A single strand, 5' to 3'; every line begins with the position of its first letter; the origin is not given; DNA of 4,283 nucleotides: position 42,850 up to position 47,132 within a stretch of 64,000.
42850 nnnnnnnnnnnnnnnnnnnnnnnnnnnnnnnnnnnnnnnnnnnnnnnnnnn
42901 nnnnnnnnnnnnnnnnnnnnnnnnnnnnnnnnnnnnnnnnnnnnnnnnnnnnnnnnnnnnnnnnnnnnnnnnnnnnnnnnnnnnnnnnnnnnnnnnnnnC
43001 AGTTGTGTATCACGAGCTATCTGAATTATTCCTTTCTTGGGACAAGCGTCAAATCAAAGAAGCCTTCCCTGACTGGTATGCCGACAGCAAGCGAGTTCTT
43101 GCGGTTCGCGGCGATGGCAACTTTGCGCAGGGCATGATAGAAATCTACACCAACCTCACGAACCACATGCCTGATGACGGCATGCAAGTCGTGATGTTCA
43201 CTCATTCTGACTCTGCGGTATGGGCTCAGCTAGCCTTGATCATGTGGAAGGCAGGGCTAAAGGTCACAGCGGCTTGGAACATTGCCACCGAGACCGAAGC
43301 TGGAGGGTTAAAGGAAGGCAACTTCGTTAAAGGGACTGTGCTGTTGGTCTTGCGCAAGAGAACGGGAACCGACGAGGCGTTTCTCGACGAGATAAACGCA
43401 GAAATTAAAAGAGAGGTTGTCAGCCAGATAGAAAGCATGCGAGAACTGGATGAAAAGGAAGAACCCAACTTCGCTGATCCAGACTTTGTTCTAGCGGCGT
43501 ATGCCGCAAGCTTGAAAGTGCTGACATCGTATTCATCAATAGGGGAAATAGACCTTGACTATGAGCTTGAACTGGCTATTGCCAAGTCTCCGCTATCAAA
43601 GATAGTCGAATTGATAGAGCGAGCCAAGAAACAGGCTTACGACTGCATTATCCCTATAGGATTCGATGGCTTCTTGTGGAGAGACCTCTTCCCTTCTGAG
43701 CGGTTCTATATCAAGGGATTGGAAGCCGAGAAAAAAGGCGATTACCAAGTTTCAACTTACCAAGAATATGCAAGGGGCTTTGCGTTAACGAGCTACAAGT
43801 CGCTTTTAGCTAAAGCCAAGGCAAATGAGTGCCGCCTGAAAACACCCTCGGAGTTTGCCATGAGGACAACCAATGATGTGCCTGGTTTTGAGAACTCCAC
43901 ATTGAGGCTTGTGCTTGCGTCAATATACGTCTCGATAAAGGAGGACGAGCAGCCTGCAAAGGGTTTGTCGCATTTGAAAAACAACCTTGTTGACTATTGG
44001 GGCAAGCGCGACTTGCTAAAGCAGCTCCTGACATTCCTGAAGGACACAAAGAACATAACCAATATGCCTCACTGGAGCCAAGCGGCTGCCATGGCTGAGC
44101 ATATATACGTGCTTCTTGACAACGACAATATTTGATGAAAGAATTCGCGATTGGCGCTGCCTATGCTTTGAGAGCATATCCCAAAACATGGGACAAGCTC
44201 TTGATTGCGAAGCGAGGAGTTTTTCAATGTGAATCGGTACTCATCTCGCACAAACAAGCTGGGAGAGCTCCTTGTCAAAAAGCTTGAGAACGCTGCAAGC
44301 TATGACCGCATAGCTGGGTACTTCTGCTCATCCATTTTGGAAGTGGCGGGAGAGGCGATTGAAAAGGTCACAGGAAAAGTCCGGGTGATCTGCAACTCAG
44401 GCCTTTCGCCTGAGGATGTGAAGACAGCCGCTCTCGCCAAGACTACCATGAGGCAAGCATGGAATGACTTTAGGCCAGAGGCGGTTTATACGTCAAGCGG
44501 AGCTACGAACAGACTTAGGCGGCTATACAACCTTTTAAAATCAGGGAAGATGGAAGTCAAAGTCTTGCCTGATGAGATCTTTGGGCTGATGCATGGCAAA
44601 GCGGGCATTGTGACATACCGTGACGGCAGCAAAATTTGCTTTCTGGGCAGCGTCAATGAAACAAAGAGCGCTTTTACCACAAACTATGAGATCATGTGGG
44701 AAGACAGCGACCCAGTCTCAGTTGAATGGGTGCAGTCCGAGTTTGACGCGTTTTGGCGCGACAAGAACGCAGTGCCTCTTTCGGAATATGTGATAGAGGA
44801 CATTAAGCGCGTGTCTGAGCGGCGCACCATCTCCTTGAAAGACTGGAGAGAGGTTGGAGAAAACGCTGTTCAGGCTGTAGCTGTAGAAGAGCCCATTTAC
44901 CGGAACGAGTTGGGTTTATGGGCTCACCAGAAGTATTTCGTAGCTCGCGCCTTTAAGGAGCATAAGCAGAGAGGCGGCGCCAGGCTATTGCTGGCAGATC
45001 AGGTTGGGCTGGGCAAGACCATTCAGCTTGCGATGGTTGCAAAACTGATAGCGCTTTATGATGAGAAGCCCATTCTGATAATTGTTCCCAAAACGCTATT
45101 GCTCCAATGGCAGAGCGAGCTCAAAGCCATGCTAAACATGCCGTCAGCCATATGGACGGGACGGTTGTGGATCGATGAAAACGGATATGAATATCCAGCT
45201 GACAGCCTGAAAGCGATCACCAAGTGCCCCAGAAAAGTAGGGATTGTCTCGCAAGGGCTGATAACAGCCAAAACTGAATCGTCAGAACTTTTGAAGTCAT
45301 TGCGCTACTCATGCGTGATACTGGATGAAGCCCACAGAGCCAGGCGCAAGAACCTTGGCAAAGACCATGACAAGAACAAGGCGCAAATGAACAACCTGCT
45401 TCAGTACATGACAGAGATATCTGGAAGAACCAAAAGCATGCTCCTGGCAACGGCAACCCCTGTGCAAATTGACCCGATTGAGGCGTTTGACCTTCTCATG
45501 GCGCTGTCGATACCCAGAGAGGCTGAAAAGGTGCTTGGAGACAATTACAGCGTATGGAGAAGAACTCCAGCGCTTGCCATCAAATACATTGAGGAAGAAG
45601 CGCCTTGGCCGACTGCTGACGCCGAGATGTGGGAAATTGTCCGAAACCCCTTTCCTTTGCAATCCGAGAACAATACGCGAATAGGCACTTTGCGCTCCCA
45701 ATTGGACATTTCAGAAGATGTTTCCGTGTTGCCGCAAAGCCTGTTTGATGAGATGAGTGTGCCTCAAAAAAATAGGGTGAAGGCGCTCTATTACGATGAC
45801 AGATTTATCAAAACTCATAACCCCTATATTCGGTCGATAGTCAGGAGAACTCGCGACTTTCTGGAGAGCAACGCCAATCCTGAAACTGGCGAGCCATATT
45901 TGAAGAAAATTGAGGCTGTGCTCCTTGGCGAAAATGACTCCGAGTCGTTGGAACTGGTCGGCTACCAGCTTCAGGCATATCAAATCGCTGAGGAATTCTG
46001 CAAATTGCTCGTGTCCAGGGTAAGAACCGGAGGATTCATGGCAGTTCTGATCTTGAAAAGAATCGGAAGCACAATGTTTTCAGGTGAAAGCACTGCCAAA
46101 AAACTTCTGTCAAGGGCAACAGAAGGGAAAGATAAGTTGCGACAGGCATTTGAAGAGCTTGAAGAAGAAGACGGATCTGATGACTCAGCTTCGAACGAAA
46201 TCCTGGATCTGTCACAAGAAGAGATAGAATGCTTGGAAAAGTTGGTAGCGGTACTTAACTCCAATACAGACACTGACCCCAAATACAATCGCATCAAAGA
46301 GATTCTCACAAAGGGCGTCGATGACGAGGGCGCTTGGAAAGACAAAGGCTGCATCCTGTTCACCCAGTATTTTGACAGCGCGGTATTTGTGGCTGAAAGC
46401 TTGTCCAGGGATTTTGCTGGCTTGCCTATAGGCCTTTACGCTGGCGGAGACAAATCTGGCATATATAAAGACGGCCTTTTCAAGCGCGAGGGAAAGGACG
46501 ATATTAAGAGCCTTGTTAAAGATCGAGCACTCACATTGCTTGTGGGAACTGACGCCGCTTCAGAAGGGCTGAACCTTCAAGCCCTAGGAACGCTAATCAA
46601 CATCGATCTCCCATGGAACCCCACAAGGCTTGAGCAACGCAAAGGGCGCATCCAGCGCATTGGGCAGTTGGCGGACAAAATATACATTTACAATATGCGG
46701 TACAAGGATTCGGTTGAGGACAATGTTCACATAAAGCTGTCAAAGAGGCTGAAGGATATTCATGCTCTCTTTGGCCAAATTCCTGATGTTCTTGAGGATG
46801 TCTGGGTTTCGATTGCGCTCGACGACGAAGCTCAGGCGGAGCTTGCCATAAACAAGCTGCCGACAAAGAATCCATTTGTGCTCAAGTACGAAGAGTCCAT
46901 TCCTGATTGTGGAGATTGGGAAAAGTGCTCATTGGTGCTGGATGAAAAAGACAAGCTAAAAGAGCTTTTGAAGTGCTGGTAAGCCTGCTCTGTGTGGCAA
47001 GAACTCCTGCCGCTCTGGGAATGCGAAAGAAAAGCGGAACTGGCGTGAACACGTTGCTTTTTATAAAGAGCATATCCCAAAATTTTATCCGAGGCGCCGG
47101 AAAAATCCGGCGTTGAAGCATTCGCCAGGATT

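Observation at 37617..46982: DUF499 ATPase - DUF3780 - DUF1156 Zn-ribbon methyltransferase - PLD/SNF2 helicase operon: candidate restriction-modification-like anti-phage system of unknown mechanism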

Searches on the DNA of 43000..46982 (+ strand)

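Call 48: search_dna_similar(query=window:43000-46982:+, collection=ecoli_genomes, mode=distant, max_evalue=0.001, max_rows=10)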
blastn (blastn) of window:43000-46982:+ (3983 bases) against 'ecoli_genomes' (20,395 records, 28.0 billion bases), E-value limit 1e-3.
Records with a match: 17; places in all: 17; records where one place covers at least 80% of the query: 0.
Genomes with a match: 17 of 5426; with a place that covers at least 80% of the query: 0. Places per genome that has any: lowest 1, median 1, highest 1. On chromosomes: 17 places; on plasmids: 0.
Best place of each record, by identity: 60-80% 17.
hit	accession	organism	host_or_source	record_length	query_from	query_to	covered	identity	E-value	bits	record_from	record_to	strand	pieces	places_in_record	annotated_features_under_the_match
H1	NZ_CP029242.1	Escherichia coli strain ECCRA-119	feces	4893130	3543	3668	3%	75.4%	4e-13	89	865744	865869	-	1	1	phospholipase D-like domain-containing anti-phage protein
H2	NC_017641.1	Escherichia coli UMNK88 strain UMNK88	porcine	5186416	3543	3668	3%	75.4%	4e-13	89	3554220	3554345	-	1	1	phospholipase D-like domain-containing anti-phage protein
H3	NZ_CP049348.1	Escherichia coli strain 3R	Chicken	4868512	3543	3668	3%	75.4%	4e-13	89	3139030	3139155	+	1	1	phospholipase D-like domain-containing anti-phage protein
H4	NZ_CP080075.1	Escherichia coli strain 19SZHZ663Rt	Homo sapiens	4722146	3543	3668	3%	75.4%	4e-13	89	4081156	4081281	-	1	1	phospholipase D-like domain-containing anti-phage protein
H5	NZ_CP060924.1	Escherichia coli strain EC14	Homo sapiens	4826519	3543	3668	3%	75.4%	4e-13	89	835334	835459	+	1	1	phospholipase D-like domain-containing anti-phage protein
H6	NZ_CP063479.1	Escherichia coli strain EM06-18-14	not applicable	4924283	3543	3668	3%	75.4%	4e-13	89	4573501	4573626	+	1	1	phospholipase D-like domain-containing anti-phage protein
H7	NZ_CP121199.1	Escherichia coli strain E50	bovine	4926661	3543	3668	3%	75.4%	4e-13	89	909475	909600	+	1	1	phospholipase D-like domain-containing anti-phage protein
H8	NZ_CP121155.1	Escherichia coli strain E67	bovine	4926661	3543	3668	3%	75.4%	4e-13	89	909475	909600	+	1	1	phospholipase D-like domain-containing anti-phage protein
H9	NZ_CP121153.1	Escherichia coli strain E57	bovine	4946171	3543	3668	3%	75.4%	4e-13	89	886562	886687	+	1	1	phospholipase D-like domain-containing anti-phage protein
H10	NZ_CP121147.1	Escherichia coli strain E20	chicken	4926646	3543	3668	3%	75.4%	4e-13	89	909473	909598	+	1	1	phospholipase D-like domain-containing anti-phage protein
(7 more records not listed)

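Call 51: get_annotated_region(hit=H2, flank=12000)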
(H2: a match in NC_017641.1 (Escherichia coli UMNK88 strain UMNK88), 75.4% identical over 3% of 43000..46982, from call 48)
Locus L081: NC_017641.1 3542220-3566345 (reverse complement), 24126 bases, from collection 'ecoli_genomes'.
description: Escherichia coli UMNK88, complete sequence
organism: Escherichia coli UMNK88 strain UMNK88 (NCBI taxid 696406)
replicon: chromosome; assembly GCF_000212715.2
host: porcine; source: porcine neonatal diarrhea; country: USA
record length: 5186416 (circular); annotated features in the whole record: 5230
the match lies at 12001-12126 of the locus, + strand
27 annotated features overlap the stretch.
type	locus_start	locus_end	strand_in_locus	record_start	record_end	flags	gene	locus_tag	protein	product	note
CDS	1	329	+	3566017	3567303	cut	-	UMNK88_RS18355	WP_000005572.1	McrC family protein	-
CDS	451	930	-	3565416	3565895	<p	-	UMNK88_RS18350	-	IS3 family transposase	incomplete; partial in the middle of a contig; missing N-terminus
CDS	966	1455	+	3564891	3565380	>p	-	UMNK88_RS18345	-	IS3 family transposase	frameshifted; incomplete; partial in the middle of a contig; missing N-terminus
CDS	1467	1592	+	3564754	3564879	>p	-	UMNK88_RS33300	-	DNA polymerase III subunit epsilon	incomplete; partial in the middle of a contig; missing N-terminus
CDS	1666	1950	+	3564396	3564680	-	-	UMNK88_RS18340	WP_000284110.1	hypothetical protein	-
CDS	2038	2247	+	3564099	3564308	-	-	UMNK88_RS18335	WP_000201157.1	ribbon-helix-helix protein, CopG family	-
CDS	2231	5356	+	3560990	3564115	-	-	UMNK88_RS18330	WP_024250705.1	anti-phage-associated DUF499 domain-containing protein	-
CDS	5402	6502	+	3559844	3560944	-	-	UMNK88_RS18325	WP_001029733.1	anti-phage-associated DUF3780 domain-containing protein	-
CDS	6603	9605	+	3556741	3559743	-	-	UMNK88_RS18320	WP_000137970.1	anti-phage-associated DUF1156 domain-containing protein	-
CDS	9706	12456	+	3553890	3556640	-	-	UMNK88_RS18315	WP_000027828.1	phospholipase D-like domain-containing anti-phage protein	-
CDS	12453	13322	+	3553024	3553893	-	-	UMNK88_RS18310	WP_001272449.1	restriction endonuclease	-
CDS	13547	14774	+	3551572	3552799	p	-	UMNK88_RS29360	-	IS3-like element IS2 family transposase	frameshifted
CDS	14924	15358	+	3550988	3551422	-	-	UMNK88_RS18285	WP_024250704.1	transposase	-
CDS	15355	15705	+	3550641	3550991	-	tnpB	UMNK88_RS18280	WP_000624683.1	IS66 family insertion sequence element accessory protein TnpB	TnpB, as the term is used for proteins encoded by IS66 family insertion elements, is considered an accessory protein, ...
CDS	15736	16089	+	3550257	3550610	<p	-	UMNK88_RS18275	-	IS66 family transposase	incomplete; partial in the middle of a contig; missing C-terminus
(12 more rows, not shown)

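Call 86: search_dna_similar(query=L081:4783-5908:+, collection=phages, mode=distant, max_rows=20)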
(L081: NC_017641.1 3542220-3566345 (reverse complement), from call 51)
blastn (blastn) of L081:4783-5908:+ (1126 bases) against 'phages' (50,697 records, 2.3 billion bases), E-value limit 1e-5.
Records with a match: 1; places in all: 1; records where one place covers at least 80% of the query: 1.
Best place of each record, by identity: 90-95% 1.
By first word of the organism name: Proteus 1.
By host as written in the record: Proteus vulgaris 1.
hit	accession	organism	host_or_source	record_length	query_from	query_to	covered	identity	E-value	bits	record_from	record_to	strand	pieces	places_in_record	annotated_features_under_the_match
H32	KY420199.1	Proteus phage vB_PvuS_Pm34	Proteus vulgaris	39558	1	1126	100%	92.0%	0e+0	1626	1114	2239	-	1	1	hypothetical protein (x2)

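Call 87: search_dna_similar(query=L081:2231-12456:+, collection=ecoli_genomes, mode=near, max_rows=40, rows=spread)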
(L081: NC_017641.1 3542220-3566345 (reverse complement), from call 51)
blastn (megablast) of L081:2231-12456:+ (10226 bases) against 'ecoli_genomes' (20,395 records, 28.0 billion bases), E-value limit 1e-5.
Records with a match: 17; places in all: 17; records where one place covers at least 80% of the query: 17.
Genomes with a match: 17 of 5426; with a place that covers at least 80% of the query: 17. Places per genome that has any: lowest 1, median 1, highest 1. On chromosomes: 17 places; on plasmids: 0.
Best place of each record, by identity: >=99% 17.
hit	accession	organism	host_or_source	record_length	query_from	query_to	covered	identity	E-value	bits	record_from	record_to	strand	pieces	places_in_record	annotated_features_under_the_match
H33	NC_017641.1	Escherichia coli UMNK88 strain UMNK88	porcine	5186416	1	10226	100%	100.0%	0e+0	18884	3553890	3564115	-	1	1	anti-phage-associated DUF499 domain-containing protein | anti-phage-associated DUF1156 domain-containing protein | phospholipase D-like domain-containing anti-phage protein | anti-phage-associated DUF3780 domain-containing protein | ribbon-helix-helix protein, CopG family | and 1 other names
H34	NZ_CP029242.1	Escherichia coli strain ECCRA-119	feces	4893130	1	10226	100%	100.0%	0e+0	18873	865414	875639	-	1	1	anti-phage-associated DUF499 domain-containing protein | anti-phage-associated DUF1156 domain-containing protein | phospholipase D-like domain-containing anti-phage protein | anti-phage-associated DUF3780 domain-containing protein | ribbon-helix-helix protein, CopG family | and 1 other names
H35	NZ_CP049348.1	Escherichia coli strain 3R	Chicken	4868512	1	10226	100%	100.0%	0e+0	18873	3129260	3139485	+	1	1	anti-phage-associated DUF499 domain-containing protein | anti-phage-associated DUF1156 domain-containing protein | phospholipase D-like domain-containing anti-phage protein | anti-phage-associated DUF3780 domain-containing protein | ribbon-helix-helix protein, CopG family | and 1 other names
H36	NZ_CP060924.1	Escherichia coli strain EC14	Homo sapiens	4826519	1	10226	100%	100.0%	0e+0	18873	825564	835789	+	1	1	anti-phage-associated DUF499 domain-containing protein | anti-phage-associated DUF1156 domain-containing protein | phospholipase D-like domain-containing anti-phage protein | anti-phage-associated DUF3780 domain-containing protein | ribbon-helix-helix protein, CopG family | and 1 other names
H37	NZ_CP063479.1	Escherichia coli strain EM06-18-14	not applicable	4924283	1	10226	100%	100.0%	0e+0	18873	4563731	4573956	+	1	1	anti-phage-associated DUF499 domain-containing protein | anti-phage-associated DUF1156 domain-containing protein | phospholipase D-like domain-containing anti-phage protein | anti-phage-associated DUF3780 domain-containing protein | ribbon-helix-helix protein, CopG family | and 1 other names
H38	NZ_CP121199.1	Escherichia coli strain E50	bovine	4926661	1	10226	100%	100.0%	0e+0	18873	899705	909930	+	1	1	anti-phage-associated DUF499 domain-containing protein | anti-phage-associated DUF1156 domain-containing protein | phospholipase D-like domain-containing anti-phage protein | anti-phage-associated DUF3780 domain-containing protein | ribbon-helix-helix protein, CopG family | and 1 other names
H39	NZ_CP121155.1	Escherichia coli strain E67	bovine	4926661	1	10226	100%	100.0%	0e+0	18873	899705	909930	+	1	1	anti-phage-associated DUF499 domain-containing protein | anti-phage-associated DUF1156 domain-containing protein | phospholipase D-like domain-containing anti-phage protein | anti-phage-associated DUF3780 domain-containing protein | ribbon-helix-helix protein, CopG family | and 1 other names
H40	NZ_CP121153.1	Escherichia coli strain E57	bovine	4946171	1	10226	100%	100.0%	0e+0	18873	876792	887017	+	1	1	anti-phage-associated DUF499 domain-containing protein | anti-phage-associated DUF1156 domain-containing protein | phospholipase D-like domain-containing anti-phage protein | anti-phage-associated DUF3780 domain-containing protein | ribbon-helix-helix protein, CopG family | and 1 other names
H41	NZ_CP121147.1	Escherichia coli strain E20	chicken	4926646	1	10226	100%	100.0%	0e+0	18873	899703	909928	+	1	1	anti-phage-associated DUF499 domain-containing protein | anti-phage-associated DUF1156 domain-containing protein | phospholipase D-like domain-containing anti-phage protein | anti-phage-associated DUF3780 domain-containing protein | ribbon-helix-helix protein, CopG family | and 1 other names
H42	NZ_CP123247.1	Escherichia coli strain YZMc10-2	chicken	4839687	1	10226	100%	100.0%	0e+0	18873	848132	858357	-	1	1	anti-phage-associated DUF499 domain-containing protein | anti-phage-associated DUF1156 domain-containing protein | phospholipase D-like domain-containing anti-phage protein | anti-phage-associated DUF3780 domain-containing protein | ribbon-helix-helix protein, CopG family | and 1 other names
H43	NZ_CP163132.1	Escherichia coli strain W4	Homo sapiens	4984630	1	10226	100%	100.0%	0e+0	18873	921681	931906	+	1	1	anti-phage-associated DUF499 domain-containing protein | anti-phage-associated DUF1156 domain-containing protein | phospholipase D-like domain-containing anti-phage protein | anti-phage-associated DUF3780 domain-containing protein | ribbon-helix-helix protein, CopG family | and 1 other names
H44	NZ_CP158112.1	Escherichia coli strain EC187792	Homo sapiens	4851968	1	10226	100%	100.0%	0e+0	18873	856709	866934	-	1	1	anti-phage-associated DUF499 domain-containing protein | anti-phage-associated DUF1156 domain-containing protein | phospholipase D-like domain-containing anti-phage protein | anti-phage-associated DUF3780 domain-containing protein | ribbon-helix-helix protein, CopG family | and 1 other names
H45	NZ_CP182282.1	Escherichia coli strain F8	pig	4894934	1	10226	100%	100.0%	0e+0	18873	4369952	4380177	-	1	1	anti-phage-associated DUF499 domain-containing protein | anti-phage-associated DUF1156 domain-containing protein | phospholipase D-like domain-containing anti-phage protein | anti-phage-associated DUF3780 domain-containing protein | ribbon-helix-helix protein, CopG family | and 1 other names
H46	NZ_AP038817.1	Escherichia coli strain TB4019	Gallus gallus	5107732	1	10226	100%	100.0%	0e+0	18873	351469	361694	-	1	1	anti-phage-associated DUF499 domain-containing protein | anti-phage-associated DUF1156 domain-containing protein | phospholipase D-like domain-containing anti-phage protein | anti-phage-associated DUF3780 domain-containing protein | type II toxin-antitoxin system antitoxin | and 1 other names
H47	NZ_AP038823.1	Escherichia coli strain TB4328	Gallus gallus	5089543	1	10226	100%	100.0%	0e+0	18873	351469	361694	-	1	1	anti-phage-associated DUF499 domain-containing protein | anti-phage-associated DUF1156 domain-containing protein | phospholipase D-like domain-containing anti-phage protein | anti-phage-associated DUF3780 domain-containing protein | type II toxin-antitoxin system antitoxin | and 1 other names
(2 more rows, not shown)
